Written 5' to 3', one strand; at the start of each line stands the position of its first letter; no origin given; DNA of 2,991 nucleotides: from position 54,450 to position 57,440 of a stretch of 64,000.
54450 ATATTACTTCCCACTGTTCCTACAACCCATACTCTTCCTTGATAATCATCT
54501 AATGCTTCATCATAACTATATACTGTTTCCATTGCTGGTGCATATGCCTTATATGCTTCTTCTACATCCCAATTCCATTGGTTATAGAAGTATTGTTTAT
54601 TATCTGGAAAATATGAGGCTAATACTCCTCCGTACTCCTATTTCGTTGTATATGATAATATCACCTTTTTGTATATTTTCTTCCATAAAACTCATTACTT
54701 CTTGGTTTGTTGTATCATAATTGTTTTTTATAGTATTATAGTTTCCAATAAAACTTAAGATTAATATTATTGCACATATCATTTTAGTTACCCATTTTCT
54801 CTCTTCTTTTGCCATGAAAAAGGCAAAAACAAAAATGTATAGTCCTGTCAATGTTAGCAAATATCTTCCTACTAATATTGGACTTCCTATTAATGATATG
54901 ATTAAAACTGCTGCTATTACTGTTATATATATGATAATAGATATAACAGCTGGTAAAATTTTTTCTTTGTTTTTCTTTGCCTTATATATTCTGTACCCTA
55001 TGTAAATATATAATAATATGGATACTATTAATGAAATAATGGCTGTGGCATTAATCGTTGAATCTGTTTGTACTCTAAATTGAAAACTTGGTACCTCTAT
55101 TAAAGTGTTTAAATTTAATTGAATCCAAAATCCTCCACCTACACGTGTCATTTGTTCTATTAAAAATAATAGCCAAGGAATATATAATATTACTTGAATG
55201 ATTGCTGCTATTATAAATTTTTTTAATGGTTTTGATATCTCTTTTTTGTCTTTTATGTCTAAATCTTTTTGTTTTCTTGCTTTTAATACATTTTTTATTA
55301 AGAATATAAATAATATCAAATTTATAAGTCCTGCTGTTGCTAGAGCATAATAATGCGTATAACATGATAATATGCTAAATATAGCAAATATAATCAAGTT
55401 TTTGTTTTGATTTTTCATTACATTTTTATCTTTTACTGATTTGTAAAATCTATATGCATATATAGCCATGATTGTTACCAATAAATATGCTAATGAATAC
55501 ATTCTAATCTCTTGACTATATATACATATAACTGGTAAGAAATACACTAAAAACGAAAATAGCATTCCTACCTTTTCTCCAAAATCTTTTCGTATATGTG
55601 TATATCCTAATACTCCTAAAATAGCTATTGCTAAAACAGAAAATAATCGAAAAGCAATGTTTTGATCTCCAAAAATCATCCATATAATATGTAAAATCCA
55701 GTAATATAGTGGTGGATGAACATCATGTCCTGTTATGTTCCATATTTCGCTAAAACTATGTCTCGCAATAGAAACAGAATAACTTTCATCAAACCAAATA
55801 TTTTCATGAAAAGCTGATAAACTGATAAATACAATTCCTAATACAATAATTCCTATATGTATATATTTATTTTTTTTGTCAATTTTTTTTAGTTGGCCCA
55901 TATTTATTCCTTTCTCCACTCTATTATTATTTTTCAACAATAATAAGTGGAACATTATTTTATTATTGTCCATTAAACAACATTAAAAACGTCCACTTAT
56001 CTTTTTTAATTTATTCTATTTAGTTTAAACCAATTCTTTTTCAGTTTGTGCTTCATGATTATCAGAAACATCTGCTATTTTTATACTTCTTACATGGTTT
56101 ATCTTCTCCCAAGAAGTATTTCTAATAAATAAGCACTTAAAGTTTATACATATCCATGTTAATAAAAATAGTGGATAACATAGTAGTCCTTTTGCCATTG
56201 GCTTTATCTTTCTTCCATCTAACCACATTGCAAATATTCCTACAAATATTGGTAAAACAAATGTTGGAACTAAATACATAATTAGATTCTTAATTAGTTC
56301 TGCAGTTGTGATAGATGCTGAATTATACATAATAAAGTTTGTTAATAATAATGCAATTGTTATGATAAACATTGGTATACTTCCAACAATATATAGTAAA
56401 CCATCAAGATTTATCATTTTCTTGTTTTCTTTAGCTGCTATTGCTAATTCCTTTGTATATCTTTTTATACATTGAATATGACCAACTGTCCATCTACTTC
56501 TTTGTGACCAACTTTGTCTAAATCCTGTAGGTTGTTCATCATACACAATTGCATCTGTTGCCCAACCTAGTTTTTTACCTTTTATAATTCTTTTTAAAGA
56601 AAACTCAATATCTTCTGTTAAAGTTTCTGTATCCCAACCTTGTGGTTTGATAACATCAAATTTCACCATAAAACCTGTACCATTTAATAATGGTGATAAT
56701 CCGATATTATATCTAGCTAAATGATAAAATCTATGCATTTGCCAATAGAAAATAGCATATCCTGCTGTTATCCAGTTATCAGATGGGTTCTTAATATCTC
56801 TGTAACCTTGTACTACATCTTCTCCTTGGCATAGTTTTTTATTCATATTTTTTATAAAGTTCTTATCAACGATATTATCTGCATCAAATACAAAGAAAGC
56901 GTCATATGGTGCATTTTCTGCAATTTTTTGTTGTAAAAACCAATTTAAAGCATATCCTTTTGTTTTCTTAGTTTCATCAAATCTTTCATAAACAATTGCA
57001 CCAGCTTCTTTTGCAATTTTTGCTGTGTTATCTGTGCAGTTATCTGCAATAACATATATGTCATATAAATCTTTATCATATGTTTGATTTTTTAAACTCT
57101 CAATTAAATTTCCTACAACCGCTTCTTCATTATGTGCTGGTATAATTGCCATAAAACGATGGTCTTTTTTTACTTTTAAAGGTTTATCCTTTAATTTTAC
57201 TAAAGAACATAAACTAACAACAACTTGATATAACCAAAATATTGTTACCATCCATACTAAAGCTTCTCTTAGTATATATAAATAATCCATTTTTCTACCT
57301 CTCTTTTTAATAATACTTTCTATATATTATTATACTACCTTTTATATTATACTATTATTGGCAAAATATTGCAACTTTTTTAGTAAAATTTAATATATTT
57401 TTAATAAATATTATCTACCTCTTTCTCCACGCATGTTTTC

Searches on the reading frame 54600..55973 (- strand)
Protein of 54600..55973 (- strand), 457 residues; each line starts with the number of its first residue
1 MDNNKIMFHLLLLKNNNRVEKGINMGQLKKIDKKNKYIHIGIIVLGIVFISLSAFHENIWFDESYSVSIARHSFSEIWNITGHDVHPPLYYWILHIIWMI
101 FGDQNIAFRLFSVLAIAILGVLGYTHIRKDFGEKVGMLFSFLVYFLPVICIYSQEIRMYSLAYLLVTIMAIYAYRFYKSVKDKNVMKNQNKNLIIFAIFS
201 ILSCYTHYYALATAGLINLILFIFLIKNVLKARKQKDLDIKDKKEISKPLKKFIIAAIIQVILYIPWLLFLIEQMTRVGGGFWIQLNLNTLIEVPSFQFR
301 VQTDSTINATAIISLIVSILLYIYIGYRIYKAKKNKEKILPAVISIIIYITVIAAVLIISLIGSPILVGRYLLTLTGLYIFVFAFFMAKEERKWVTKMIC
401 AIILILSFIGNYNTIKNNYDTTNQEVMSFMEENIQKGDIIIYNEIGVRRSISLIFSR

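Call 49: search_protein_families(library=pfam, max_evalue=0.00001, proteins=[window:54600-55973:-])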
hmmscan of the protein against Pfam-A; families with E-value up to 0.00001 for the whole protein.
window:54600-55973:- (457 aa): 1 family
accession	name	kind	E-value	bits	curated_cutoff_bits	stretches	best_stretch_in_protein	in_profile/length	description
PF13231.12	PMT_2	-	5.8e-09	36.8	26.1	1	86-216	2-127/160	Dolichyl-phosphate-mannose-protein mannosyltransferase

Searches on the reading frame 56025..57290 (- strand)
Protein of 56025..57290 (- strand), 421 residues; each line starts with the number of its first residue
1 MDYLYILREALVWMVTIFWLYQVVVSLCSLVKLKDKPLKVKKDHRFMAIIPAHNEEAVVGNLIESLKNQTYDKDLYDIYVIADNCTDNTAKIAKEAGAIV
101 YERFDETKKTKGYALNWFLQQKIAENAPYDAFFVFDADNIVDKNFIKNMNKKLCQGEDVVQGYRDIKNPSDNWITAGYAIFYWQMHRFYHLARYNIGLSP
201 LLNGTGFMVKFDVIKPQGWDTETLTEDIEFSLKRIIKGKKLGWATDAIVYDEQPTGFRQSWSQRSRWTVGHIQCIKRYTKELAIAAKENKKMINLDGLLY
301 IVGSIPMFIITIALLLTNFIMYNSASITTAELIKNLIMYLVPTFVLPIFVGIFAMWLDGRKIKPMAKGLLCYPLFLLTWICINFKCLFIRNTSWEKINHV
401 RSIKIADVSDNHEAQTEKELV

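Call 49: search_protein_families(library=pfam, max_evalue=0.00001, proteins=[window:56025-57290:-])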
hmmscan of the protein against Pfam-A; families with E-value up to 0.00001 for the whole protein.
window:56025-57290:- (421 aa): 3 families
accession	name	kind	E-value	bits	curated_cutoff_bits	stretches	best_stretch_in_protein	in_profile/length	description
PF13632.12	Glyco_trans_2_3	-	4.3e-22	79.3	27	1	134-319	4-193/198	Glycosyl transferase family group 2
PF13641.12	Glyco_tranf_2_3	-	4.9e-21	76.3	27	1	45-269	2-229/230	Glycosyltransferase like family 2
PF00535.33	Glycos_transf_2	-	1.2e-19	71.3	23.3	1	48-214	2-164/168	Glycosyl transferase family 2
